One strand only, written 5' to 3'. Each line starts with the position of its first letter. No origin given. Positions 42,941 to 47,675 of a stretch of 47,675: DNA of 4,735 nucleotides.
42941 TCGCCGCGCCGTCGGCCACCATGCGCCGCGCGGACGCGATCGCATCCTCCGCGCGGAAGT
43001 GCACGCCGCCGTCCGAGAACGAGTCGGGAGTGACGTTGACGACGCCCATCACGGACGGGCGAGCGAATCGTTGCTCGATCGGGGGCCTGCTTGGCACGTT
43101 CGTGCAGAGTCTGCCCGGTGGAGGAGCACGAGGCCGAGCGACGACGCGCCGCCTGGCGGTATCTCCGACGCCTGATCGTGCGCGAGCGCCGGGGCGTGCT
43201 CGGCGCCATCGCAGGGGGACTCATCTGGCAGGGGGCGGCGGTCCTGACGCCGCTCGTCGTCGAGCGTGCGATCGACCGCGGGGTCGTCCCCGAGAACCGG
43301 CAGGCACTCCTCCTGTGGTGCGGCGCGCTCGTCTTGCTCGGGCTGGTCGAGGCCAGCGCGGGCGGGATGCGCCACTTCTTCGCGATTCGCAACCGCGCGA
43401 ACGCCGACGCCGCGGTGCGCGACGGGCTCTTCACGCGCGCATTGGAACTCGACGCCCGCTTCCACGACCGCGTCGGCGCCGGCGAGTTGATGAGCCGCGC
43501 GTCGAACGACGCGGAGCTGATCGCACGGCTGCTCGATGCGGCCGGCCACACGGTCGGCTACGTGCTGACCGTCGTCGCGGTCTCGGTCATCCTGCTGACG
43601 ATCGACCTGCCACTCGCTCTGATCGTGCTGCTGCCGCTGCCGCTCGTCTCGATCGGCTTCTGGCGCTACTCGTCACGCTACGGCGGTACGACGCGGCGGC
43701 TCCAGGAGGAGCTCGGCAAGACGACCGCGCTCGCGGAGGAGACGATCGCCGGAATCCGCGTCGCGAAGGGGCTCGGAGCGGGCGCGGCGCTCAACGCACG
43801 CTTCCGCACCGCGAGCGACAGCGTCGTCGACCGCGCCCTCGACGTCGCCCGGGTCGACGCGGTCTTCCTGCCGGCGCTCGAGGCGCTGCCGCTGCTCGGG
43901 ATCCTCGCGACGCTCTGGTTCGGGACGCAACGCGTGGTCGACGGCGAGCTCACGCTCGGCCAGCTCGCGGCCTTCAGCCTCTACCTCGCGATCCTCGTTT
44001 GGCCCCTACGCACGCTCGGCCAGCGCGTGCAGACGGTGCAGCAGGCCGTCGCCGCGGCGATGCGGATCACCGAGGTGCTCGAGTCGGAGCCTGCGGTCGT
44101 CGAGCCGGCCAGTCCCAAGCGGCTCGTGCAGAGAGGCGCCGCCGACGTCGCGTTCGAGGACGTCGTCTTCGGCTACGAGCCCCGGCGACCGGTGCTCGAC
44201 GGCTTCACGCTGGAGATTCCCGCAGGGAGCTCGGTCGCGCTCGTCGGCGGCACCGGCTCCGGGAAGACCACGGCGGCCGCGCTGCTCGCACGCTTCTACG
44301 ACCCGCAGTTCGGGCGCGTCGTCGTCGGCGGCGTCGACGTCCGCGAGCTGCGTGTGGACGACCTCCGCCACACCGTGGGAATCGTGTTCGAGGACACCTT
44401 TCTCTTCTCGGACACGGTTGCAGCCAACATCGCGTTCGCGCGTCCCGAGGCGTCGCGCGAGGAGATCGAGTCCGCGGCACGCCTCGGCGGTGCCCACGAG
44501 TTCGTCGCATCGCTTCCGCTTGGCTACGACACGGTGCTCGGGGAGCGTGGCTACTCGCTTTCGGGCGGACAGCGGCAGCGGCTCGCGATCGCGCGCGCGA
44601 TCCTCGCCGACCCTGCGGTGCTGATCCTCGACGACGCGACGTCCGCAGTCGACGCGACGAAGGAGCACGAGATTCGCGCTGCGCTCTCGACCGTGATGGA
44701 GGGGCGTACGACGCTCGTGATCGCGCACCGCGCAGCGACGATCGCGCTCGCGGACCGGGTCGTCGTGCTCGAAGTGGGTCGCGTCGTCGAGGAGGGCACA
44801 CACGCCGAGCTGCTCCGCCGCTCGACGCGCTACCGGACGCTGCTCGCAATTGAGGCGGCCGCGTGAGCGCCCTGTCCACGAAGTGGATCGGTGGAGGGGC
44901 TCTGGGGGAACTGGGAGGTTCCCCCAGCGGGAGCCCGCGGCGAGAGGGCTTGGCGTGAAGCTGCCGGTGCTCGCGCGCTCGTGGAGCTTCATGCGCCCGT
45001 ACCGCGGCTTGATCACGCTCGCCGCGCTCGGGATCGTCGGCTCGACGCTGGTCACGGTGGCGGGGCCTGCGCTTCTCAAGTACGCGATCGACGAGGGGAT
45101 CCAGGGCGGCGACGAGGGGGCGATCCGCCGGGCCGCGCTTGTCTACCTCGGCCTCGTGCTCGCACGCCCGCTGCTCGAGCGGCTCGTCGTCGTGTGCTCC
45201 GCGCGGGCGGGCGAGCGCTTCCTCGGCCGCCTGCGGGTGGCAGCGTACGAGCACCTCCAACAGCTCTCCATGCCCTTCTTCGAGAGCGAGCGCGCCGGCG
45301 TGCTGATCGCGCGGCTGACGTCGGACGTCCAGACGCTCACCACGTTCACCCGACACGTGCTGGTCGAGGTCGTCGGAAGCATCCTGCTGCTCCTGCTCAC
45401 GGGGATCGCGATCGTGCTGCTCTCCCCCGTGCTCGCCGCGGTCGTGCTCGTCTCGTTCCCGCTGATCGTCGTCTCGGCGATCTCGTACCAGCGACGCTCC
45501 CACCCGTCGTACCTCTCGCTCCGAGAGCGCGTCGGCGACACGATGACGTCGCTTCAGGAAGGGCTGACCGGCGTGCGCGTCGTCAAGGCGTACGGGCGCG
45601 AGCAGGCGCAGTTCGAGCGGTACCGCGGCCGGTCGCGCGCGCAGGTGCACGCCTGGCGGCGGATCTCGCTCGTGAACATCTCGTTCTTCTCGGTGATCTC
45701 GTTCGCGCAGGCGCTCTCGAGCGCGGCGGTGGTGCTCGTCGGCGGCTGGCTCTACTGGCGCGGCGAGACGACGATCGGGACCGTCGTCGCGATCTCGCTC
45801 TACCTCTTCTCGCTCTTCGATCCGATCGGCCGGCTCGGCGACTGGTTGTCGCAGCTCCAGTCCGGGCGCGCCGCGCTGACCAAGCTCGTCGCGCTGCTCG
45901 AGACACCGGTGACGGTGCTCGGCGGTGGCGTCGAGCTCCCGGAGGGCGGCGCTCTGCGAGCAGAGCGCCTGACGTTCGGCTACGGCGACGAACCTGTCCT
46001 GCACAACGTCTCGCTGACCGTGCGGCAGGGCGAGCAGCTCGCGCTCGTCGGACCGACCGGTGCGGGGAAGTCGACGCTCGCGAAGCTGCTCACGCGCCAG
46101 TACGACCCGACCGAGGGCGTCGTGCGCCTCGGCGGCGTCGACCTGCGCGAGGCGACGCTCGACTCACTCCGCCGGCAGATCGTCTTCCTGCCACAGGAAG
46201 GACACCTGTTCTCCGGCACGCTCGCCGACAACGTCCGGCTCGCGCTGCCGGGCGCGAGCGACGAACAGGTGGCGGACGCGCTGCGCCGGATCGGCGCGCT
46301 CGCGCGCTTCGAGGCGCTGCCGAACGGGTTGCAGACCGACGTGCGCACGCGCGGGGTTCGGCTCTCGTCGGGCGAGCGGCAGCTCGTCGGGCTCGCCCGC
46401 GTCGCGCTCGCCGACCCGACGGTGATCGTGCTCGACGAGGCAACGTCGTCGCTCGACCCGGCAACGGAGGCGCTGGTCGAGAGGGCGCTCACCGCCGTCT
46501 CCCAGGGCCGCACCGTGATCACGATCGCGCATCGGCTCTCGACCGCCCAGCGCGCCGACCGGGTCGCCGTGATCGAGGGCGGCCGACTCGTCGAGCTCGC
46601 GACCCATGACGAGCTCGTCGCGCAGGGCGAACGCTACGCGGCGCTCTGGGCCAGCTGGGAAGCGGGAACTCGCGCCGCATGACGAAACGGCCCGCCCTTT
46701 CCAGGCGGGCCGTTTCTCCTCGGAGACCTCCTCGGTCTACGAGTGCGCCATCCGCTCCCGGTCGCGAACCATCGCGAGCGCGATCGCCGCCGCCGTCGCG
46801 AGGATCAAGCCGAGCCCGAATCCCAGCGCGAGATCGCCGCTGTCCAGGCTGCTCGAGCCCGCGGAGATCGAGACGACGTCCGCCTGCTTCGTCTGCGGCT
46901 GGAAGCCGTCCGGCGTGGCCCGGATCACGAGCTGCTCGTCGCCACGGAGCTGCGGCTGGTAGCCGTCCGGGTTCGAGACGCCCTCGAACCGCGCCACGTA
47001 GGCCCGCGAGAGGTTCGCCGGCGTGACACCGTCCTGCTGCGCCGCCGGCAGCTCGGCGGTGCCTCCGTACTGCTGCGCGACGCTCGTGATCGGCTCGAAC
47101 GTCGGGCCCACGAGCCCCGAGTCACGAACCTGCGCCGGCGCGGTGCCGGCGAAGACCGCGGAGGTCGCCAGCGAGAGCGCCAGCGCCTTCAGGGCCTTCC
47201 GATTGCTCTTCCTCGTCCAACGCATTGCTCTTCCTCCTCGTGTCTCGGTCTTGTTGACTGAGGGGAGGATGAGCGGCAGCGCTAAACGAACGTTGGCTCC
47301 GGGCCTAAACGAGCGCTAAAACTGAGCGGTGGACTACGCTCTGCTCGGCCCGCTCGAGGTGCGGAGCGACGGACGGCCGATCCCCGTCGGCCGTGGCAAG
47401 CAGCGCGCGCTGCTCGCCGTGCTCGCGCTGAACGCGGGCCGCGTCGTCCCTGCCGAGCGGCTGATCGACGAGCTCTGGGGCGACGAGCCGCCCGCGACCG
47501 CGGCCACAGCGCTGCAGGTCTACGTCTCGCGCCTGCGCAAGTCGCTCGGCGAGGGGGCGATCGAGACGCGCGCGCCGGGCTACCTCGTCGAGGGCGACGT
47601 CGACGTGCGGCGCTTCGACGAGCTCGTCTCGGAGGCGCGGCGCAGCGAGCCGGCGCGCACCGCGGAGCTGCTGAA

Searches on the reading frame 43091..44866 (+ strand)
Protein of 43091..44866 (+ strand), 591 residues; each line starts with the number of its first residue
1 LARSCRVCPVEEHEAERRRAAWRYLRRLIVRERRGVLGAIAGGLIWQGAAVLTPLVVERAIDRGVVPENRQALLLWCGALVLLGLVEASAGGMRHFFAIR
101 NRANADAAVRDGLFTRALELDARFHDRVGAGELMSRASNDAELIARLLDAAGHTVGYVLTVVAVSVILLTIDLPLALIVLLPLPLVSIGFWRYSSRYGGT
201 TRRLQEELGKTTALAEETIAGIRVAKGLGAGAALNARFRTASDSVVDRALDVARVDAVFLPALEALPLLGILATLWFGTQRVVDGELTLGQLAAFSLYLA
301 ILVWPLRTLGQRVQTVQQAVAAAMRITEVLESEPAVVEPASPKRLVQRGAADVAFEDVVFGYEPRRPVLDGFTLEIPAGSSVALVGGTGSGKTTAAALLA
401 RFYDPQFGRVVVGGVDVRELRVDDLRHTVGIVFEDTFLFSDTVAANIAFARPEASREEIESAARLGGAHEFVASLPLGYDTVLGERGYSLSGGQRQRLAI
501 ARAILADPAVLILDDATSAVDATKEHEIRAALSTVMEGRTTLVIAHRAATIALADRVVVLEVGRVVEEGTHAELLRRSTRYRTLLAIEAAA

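Call 27: search_protein_families(library=pfam, proteins=[window:43091-44866:+], max_evalue=0.001)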
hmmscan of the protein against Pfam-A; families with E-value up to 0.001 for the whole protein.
window:43091-44866:+ (591 aa): 4 families
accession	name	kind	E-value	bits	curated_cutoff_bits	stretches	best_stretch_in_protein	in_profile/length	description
PF00664.28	ABC_membrane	-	5.2e-40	138.3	28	1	45-306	10-274/274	ABC transporter transmembrane region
PF00005.33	ABC_tran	-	5e-28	98.9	25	1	369-518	1-137/137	ABC transporter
PF13191.12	AAA_16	-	0.00018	22.5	32.6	1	378-535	23-159/167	AAA ATPase domain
PF13481.12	AAA_25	-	0.00038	20.6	27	0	352-531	9-166/195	AAA domain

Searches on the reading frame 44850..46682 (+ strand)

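Call 27: search_protein_families(library=pfam, proteins=[window:44850-46682:+], max_evalue=0.001)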
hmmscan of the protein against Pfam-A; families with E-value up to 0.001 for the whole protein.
window:44850-46682:+ (610 aa): 7 families
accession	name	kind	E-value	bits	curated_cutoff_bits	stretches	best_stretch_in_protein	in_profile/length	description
PF00664.28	ABC_membrane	-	2.7e-43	149.1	28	1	57-325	3-273/274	ABC transporter transmembrane region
PF00005.33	ABC_tran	-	4.4e-31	108.7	25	1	384-533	1-137/137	ABC transporter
PF13191.12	AAA_16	-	5.4e-07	30.7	32.6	1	391-557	19-165/167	AAA ATPase domain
PF13401.12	AAA_22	-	1.2e-05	26.1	27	1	397-533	8-95/130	AAA domain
PF06414.18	Zeta_toxin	-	5.8e-05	23.1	22.3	1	399-435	21-57/199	Zeta toxin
PF02463.25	SMC_N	-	7e-05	22.8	40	0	504-573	136-209/220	RecF/RecN/SMC N terminal domain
PF13304.12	AAA_21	-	0.00013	22.6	27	0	486-557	221-294/304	AAA domain, putative AbiEii toxin, Type IV TA system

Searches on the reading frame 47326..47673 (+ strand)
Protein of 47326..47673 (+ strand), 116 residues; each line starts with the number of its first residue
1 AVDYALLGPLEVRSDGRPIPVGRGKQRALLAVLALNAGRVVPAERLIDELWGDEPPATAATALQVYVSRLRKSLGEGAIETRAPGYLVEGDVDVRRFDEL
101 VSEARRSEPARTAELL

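Call 27: search_protein_families(library=pfam, proteins=[window:47326-47673:+], max_evalue=0.001)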
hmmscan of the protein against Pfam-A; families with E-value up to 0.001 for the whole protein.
window:47326-47673:+ (116 aa): 1 family
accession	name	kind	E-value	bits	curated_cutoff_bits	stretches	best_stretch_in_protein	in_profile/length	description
PF00486.34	Trans_reg_C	-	6.3e-14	52.2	26.2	1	24-81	8-69/77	Transcriptional regulatory protein, C terminal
